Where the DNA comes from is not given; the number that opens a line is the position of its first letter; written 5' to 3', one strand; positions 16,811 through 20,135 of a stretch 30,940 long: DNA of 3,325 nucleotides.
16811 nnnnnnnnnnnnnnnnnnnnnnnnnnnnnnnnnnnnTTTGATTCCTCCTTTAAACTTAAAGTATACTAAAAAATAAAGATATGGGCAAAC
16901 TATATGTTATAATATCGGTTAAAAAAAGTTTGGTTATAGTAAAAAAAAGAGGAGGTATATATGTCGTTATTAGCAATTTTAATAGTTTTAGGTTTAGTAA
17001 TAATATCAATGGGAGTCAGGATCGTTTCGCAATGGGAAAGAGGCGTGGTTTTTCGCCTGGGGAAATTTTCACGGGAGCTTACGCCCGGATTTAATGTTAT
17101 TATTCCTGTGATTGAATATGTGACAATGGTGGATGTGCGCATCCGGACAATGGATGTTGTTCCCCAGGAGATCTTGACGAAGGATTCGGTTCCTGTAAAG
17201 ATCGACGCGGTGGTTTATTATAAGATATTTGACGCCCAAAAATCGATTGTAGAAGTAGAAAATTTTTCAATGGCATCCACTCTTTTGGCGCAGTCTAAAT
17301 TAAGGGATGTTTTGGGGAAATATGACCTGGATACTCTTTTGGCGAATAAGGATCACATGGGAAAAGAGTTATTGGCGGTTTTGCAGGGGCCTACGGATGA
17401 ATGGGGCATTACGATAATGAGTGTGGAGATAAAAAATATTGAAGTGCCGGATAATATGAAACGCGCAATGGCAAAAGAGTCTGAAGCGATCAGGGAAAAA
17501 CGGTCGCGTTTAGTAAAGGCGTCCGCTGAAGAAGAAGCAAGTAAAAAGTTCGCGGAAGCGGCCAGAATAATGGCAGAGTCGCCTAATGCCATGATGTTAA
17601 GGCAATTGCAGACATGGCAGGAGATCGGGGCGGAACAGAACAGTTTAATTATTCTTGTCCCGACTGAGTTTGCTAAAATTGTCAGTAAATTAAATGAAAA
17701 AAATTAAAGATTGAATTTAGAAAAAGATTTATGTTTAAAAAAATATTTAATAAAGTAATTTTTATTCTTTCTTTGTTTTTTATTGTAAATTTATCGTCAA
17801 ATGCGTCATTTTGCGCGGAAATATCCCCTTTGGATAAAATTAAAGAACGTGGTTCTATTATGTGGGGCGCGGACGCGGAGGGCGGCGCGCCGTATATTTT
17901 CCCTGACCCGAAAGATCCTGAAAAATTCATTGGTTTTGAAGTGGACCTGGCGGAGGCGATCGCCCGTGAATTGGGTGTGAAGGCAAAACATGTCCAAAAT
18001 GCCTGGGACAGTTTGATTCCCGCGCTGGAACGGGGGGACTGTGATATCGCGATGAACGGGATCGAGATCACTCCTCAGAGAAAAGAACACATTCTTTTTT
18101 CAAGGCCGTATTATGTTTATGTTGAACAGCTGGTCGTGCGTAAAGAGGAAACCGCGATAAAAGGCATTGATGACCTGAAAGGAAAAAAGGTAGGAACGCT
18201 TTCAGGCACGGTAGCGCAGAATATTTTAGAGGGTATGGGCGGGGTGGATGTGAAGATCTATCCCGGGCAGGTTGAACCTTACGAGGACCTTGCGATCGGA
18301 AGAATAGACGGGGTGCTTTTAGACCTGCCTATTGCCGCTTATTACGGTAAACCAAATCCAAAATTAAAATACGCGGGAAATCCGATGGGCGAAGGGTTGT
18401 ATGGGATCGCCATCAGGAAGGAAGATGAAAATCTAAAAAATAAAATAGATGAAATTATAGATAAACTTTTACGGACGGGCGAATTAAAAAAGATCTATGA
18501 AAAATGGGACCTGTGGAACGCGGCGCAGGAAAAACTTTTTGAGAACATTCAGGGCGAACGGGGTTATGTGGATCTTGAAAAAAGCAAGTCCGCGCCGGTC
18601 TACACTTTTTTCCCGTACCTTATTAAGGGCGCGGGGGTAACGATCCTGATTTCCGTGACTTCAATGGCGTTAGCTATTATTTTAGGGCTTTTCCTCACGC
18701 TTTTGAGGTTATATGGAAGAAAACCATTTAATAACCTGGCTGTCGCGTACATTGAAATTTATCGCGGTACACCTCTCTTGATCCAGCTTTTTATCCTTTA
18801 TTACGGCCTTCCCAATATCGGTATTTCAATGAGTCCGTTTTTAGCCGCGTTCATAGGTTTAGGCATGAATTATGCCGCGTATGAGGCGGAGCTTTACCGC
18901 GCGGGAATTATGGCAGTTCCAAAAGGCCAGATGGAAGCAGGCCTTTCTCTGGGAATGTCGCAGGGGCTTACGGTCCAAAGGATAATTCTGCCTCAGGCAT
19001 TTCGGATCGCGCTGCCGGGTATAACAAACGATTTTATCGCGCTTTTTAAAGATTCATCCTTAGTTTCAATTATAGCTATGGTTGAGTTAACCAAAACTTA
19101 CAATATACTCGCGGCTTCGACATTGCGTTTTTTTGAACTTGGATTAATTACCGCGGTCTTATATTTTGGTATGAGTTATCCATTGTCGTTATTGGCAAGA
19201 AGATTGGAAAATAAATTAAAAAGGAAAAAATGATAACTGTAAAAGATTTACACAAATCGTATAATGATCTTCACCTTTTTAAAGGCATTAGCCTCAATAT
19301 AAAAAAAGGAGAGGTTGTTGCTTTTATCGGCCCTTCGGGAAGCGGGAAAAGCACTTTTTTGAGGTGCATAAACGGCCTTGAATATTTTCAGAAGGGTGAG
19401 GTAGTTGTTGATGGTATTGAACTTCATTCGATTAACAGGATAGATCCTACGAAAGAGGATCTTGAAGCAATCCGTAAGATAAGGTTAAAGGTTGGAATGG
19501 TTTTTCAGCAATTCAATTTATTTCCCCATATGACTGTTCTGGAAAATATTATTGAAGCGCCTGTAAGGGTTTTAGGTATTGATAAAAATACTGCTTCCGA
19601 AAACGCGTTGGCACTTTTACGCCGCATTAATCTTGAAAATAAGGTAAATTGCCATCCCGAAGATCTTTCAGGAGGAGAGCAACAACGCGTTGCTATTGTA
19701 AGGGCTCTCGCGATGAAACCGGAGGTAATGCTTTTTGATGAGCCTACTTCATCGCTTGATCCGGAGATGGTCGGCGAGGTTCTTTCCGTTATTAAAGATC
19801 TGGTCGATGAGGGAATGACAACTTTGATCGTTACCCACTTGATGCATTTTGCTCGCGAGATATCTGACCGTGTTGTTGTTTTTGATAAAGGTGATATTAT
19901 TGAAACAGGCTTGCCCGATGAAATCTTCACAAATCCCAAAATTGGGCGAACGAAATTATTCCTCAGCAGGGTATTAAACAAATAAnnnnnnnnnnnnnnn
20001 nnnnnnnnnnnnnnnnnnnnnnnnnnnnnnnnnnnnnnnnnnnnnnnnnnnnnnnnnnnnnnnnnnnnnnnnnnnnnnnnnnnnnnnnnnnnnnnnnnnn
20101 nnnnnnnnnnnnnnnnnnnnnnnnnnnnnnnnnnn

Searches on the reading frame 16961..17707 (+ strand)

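Call 37: search_protein_families(library=pfam, proteins=[window:16961-17707:+], max_evalue=0.0001)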
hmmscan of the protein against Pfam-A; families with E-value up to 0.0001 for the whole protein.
window:16961-17707:+ (248 aa): 2 families
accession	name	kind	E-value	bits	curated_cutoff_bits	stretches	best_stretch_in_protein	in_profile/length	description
PF01145.31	Band_7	-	1e-37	130.3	23.6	1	21-190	2-175/176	SPFH domain / Band 7 family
PF13421.11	Band_7_1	-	1.7e-05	25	24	1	109-174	140-207/211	SPFH domain-Band 7 family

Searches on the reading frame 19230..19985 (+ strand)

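Call 37: search_protein_families(library=pfam, proteins=[window:19230-19985:+], max_evalue=0.0001)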
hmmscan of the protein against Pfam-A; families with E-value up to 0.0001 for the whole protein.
window:19230-19985:+ (251 aa): 4 families
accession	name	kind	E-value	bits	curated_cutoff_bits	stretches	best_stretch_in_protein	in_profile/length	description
PF00005.33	ABC_tran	-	3.5e-37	128.5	25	1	18-174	2-137/137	ABC transporter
PF13304.12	AAA_21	-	9.2e-11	42.8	27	0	145-203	237-298/304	AAA domain, putative AbiEii toxin, Type IV TA system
PF02463.25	SMC_N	-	2.3e-06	27.6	40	0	136-218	127-212/220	RecF/RecN/SMC N terminal domain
PF13166.12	AAA_13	-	5.2e-05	22.6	36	0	144-214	498-580/713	AAA domain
